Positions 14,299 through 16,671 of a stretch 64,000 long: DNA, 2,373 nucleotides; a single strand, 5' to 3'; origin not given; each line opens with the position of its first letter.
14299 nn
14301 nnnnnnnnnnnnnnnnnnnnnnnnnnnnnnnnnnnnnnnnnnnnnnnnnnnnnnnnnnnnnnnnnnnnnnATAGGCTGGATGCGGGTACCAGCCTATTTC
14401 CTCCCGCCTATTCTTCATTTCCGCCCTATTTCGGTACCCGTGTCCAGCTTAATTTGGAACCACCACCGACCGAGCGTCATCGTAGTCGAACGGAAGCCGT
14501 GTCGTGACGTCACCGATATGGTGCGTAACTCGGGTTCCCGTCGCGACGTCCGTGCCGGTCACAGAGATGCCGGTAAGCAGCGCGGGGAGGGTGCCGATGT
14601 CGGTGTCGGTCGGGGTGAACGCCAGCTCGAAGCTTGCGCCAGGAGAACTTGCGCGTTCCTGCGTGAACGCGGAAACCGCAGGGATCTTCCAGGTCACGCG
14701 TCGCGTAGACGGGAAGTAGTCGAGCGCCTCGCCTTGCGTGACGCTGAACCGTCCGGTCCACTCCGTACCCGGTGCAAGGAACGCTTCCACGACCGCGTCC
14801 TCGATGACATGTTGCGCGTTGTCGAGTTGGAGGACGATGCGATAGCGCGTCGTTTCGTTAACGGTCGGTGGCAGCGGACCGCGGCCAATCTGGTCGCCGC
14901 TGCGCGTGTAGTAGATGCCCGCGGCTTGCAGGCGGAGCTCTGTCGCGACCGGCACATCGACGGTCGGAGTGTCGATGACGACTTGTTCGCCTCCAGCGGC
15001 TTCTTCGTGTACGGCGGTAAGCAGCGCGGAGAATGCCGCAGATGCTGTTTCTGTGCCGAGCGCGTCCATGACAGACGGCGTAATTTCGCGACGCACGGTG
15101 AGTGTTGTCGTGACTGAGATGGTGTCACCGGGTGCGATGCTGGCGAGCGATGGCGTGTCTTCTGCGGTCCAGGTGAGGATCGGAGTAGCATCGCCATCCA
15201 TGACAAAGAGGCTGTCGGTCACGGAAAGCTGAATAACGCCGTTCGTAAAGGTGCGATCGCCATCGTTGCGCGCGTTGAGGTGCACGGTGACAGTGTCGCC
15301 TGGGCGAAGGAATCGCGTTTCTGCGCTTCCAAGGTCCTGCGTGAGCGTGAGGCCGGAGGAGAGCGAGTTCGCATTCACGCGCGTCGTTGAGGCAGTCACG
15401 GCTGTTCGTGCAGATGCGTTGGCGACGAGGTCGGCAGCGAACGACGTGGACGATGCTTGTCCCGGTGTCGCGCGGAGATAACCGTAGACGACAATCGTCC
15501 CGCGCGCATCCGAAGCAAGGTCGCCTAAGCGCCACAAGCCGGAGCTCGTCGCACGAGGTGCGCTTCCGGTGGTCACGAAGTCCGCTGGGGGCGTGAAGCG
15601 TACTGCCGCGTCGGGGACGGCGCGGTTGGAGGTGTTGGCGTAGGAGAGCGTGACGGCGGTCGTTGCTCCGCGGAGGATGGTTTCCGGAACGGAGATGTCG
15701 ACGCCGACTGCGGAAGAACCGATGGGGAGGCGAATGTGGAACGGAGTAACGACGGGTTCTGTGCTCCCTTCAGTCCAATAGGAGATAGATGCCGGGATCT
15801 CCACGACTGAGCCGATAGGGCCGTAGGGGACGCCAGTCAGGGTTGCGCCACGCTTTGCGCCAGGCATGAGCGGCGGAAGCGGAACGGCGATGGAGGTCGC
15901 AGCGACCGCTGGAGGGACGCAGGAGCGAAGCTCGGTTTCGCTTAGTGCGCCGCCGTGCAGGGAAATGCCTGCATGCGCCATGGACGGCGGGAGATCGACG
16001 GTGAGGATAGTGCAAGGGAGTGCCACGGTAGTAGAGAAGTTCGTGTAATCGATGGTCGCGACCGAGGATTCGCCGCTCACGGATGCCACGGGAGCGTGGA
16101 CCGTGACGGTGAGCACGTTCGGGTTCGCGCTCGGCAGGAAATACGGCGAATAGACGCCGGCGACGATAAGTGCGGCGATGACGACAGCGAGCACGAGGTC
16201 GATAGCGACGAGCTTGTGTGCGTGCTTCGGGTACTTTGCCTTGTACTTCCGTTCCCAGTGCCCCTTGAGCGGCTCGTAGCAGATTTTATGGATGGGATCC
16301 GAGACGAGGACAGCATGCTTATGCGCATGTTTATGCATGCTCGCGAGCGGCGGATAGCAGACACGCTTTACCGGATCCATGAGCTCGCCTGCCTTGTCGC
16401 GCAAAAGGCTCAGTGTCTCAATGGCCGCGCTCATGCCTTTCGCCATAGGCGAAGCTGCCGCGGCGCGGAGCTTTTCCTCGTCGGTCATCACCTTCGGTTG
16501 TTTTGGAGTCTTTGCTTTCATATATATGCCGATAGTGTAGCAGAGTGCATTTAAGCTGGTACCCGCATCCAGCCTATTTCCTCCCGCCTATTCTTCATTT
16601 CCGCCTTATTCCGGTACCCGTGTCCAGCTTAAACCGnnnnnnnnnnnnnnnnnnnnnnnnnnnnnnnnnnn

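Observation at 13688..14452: Complete REP-RAYT module: HuH tyrosine transposase bracketed by inverted BIME-like REP elements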

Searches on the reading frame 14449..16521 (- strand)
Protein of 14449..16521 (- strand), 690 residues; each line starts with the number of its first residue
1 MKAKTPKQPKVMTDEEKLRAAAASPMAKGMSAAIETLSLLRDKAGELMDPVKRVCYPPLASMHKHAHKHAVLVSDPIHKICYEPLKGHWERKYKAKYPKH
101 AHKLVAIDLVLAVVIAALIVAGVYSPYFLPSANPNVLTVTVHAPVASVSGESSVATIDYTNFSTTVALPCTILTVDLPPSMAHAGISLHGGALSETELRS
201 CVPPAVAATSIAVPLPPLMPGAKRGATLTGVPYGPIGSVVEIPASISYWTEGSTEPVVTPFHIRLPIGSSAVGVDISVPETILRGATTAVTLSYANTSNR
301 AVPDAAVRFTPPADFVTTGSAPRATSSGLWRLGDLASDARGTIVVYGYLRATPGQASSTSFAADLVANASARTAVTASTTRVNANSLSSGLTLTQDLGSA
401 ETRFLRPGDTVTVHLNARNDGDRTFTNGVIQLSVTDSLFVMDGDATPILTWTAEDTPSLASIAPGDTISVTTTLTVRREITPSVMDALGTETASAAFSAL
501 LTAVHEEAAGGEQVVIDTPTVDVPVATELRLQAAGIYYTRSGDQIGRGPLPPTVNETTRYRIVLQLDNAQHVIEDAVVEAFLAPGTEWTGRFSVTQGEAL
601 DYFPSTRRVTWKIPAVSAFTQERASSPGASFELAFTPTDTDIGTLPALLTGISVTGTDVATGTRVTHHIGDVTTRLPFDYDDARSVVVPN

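Call 21: search_protein_families(library=pfam, proteins=[window:14449-16521:-], max_evalue=0.0001)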
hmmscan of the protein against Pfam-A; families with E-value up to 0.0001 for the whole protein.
window:14449-16521:- (690 aa): 0 families
